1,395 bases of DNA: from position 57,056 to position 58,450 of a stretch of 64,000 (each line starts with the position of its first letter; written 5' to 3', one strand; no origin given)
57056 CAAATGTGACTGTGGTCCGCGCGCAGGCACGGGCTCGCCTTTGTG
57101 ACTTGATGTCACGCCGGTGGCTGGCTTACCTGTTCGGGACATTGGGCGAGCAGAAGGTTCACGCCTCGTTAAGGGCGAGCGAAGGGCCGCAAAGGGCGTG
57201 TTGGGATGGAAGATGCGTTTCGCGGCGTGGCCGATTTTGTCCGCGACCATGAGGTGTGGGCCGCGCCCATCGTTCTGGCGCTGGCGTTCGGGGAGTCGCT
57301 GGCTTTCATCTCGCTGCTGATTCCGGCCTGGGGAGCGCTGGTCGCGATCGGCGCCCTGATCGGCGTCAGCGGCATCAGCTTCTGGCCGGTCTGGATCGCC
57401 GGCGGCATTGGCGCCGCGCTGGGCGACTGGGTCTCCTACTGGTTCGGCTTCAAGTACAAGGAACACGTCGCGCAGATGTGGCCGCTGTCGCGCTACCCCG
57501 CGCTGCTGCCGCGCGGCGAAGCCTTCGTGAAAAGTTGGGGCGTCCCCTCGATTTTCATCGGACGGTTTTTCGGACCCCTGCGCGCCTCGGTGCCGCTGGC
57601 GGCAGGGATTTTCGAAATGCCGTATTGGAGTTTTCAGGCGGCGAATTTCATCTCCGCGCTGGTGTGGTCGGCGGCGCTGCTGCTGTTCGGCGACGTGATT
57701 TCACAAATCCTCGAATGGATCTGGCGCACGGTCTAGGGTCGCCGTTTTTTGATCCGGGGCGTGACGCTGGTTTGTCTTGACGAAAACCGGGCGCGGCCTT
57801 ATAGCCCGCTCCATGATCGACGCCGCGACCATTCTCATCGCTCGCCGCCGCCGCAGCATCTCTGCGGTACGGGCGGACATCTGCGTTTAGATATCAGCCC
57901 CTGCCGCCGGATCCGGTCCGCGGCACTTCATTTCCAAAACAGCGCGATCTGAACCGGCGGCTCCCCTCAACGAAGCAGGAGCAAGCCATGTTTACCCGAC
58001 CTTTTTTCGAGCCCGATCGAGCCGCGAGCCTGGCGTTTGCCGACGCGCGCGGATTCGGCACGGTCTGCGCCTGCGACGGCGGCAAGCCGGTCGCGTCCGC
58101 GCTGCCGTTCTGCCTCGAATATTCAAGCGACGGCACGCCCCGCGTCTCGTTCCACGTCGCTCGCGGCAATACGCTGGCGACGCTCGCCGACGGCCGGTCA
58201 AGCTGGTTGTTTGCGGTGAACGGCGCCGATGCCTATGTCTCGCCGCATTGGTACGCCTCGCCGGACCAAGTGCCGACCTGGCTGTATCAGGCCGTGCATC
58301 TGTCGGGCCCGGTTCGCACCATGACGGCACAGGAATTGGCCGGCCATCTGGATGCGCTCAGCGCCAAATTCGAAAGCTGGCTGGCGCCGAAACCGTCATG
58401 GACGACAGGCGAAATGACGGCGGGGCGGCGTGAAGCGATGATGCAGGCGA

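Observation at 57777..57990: Candidate arginine-sensing leader upstream of the coupled paiB-argC pair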

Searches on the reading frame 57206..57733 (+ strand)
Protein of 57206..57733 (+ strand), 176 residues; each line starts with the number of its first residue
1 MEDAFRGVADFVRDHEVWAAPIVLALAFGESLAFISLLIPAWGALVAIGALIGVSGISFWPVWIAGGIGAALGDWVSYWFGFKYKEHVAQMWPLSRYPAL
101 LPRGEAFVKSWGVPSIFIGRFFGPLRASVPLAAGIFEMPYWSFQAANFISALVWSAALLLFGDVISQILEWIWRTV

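Call 19: search_protein_families(library=ncbifam, proteins=[window:57206-57733:+])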
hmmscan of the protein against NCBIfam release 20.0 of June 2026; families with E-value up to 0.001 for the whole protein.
window:57206-57733:+ (176 aa): 3 families
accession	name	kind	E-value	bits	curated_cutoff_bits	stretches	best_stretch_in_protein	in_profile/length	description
NF008102.0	PRK10847.1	equivalog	1e-08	35.3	236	1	8-159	18-172/219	DedA family protein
NF052604.1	UndecprPTUtpABac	equivalog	1.2e-06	28.7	250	1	35-167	25-159/198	undecaprenyl phosphate transporter UptA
NF052605.1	UndecprPTUptAStph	equivalog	3.2e-06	27.3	300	1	102-171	99-168/197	undecaprenyl phosphate transporter UptA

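Call 20: search_protein_families(library=pfam, proteins=[window:57206-57733:+])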
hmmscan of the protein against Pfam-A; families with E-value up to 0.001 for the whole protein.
window:57206-57733:+ (176 aa): 1 family
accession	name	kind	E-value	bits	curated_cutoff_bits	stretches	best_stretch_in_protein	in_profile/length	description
PF09335.16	VTT_dom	-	6.4e-16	59.4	33.9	1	39-163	1-122/123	VTT domain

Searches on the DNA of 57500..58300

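Call 3: search_rna_families(source=window, start=57500, end=58300, threshold=evalue, max_evalue=10, show_alignments=2)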
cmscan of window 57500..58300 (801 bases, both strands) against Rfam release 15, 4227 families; matches with E-value up to 10: 0.
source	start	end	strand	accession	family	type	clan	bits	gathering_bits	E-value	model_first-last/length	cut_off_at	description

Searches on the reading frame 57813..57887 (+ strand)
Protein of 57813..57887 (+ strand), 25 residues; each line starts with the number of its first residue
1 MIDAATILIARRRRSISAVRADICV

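Call 71: search_protein_families(library=ncbifam, proteins=[window:57813-57887:+], max_evalue=10)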
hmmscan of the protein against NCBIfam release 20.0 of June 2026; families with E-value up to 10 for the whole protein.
seq(25 aa): 0 families

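Call 72: search_protein_families(library=pfam, proteins=[window:57813-57887:+], max_evalue=10)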
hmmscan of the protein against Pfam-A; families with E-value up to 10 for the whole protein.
seq(25 aa): 0 families
